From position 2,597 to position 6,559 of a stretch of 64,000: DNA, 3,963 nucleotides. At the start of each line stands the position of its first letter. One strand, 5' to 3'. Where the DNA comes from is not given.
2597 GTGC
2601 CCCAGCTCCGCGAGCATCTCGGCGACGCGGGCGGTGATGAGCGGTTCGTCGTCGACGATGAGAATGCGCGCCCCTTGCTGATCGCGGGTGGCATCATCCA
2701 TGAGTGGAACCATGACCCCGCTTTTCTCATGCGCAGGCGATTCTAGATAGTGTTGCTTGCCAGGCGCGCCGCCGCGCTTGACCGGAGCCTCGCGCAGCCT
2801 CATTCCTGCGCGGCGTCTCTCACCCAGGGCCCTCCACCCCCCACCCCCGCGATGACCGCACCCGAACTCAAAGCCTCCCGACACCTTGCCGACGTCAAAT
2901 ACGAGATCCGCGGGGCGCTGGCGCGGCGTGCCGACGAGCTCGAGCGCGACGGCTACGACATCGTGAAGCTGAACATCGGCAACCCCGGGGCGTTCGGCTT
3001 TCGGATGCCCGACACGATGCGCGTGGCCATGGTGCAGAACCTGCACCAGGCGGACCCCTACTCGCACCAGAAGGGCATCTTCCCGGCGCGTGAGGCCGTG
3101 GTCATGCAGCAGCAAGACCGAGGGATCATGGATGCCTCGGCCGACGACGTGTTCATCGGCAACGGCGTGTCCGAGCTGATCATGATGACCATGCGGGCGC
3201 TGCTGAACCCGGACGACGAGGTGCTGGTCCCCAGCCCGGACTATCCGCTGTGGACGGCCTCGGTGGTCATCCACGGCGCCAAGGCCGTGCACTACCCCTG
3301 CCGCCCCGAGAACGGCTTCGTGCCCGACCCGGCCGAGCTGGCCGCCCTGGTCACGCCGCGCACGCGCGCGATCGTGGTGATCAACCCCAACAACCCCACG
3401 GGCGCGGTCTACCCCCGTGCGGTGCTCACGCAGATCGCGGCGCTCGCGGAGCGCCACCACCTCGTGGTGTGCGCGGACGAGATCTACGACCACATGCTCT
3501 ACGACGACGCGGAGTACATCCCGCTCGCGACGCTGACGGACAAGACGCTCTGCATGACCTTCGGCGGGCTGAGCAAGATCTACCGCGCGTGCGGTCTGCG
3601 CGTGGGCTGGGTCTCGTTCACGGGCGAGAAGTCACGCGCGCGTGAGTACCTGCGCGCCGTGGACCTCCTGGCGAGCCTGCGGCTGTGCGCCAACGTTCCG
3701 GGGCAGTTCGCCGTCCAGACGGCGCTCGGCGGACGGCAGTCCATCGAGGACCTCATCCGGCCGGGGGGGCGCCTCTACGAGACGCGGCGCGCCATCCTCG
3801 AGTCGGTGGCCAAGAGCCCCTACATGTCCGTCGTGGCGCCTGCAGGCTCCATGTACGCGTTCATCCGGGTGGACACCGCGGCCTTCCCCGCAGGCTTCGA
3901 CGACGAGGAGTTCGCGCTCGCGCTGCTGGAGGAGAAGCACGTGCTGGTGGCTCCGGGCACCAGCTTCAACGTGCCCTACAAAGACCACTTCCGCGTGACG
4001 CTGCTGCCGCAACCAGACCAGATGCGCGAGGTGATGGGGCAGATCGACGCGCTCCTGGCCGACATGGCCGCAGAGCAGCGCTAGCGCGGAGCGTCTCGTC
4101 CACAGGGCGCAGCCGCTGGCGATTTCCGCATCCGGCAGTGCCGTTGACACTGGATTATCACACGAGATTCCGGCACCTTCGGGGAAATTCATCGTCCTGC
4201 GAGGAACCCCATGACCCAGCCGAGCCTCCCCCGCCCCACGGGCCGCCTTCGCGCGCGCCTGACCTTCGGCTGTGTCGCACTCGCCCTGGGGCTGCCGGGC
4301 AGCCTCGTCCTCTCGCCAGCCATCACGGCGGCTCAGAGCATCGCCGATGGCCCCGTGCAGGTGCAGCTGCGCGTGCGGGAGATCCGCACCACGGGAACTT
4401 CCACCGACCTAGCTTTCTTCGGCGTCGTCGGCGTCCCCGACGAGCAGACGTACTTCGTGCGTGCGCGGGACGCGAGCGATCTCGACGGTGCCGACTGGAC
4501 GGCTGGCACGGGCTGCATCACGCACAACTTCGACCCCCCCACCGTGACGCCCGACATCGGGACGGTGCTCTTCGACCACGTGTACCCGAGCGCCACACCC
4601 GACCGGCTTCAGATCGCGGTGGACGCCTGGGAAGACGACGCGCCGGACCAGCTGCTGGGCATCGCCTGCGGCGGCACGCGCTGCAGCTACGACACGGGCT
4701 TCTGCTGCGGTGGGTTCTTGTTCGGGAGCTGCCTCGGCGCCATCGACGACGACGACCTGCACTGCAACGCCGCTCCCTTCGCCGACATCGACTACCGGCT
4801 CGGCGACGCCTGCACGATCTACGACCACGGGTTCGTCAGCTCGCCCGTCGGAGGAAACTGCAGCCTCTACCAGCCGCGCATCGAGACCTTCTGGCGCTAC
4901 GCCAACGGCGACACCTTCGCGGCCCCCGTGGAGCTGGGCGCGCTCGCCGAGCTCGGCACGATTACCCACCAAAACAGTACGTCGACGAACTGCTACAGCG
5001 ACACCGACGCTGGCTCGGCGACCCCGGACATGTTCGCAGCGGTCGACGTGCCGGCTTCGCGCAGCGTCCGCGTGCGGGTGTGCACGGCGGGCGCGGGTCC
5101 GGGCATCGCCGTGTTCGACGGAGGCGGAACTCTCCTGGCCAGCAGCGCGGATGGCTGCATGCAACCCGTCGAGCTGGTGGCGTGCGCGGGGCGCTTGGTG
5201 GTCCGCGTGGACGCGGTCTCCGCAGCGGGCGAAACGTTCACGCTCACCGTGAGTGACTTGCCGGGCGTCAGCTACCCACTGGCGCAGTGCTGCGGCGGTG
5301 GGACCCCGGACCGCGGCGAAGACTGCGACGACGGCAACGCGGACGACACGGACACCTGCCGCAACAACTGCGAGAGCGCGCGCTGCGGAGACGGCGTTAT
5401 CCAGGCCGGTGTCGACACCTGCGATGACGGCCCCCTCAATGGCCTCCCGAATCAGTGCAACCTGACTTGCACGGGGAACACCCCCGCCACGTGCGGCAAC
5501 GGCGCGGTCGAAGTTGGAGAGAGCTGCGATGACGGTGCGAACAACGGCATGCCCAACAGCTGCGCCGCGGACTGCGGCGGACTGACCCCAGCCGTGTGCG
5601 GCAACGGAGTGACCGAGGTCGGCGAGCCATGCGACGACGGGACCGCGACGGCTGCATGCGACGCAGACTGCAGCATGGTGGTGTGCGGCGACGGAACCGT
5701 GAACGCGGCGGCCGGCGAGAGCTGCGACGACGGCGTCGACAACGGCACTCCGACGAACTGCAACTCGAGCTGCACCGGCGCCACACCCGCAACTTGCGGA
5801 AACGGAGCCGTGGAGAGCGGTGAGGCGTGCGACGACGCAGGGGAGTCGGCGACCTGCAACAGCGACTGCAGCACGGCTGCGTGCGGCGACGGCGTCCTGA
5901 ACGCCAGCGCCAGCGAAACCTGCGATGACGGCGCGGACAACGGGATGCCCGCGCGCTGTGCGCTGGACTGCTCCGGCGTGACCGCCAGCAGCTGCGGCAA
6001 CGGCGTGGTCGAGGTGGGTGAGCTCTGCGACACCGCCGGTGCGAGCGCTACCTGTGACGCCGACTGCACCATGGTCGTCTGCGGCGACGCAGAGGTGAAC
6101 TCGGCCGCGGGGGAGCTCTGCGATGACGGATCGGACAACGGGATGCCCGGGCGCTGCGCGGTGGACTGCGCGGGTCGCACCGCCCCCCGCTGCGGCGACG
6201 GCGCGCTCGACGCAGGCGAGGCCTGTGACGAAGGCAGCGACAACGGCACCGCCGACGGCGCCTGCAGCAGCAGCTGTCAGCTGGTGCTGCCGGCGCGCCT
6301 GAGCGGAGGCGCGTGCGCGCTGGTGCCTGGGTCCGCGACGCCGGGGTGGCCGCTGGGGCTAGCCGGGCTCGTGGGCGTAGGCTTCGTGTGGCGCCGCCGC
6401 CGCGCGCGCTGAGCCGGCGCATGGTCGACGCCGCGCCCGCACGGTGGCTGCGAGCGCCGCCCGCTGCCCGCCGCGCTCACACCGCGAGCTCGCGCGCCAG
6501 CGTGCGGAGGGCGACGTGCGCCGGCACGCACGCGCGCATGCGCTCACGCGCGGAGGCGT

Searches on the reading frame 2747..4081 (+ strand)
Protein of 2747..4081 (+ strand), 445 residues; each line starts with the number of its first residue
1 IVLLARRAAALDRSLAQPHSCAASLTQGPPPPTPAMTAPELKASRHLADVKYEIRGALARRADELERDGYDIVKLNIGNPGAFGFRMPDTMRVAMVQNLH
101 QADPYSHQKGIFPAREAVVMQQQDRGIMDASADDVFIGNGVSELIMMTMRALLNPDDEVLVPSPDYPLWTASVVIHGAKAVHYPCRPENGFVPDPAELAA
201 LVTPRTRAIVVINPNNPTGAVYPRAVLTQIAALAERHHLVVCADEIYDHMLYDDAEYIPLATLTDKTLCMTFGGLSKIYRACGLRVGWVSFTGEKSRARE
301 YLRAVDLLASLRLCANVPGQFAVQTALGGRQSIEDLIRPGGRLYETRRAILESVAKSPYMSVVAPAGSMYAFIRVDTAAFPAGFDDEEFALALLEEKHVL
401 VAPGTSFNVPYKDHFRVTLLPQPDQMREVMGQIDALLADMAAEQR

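Call 78: search_protein_families(library=pfam, proteins=[window:2747-4081:+], max_evalue=0.00001)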
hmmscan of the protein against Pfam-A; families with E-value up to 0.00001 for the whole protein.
window:2747-4081:+ (445 aa): 2 families
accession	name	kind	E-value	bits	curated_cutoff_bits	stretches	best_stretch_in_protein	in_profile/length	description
PF00155.27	Aminotran_1_2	-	4.6e-48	164.7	19.7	1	72-431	3-359/361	Aminotransferase class I and II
PF01041.23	DegT_DnrJ_EryC1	-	3.8e-07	30.1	19.8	1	140-244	48-145/360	DegT/DnrJ/EryC1/StrS aminotransferase family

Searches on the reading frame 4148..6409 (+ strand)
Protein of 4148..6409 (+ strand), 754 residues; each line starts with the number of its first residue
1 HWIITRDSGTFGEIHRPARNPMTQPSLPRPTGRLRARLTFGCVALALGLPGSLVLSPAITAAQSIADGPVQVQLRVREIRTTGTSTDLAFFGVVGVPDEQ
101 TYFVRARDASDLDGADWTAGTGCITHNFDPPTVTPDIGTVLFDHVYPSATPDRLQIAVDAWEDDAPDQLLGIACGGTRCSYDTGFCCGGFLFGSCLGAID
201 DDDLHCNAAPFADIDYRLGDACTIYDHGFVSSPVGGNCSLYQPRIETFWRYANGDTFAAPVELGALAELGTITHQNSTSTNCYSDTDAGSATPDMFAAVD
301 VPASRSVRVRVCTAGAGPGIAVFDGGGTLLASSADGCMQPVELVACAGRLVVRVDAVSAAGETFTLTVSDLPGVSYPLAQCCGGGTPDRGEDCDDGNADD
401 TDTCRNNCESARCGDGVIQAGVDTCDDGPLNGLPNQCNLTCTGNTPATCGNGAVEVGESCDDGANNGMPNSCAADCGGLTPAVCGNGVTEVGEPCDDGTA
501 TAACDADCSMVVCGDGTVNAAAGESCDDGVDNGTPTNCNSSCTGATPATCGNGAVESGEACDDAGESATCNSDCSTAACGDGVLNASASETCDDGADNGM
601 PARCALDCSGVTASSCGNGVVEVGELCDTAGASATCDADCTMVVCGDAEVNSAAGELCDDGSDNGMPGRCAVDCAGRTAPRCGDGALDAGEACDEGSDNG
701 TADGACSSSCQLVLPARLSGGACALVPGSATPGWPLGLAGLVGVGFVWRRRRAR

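Call 78: search_protein_families(library=pfam, proteins=[window:4148-6409:+], max_evalue=0.00001)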
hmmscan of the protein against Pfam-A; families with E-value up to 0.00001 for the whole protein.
window:4148-6409:+ (754 aa): 1 family
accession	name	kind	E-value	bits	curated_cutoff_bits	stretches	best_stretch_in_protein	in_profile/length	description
PF13948.11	DUF4215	-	9.9e-06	26.2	27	0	570-597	13-37/47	Domain of unknown function (DUF4215)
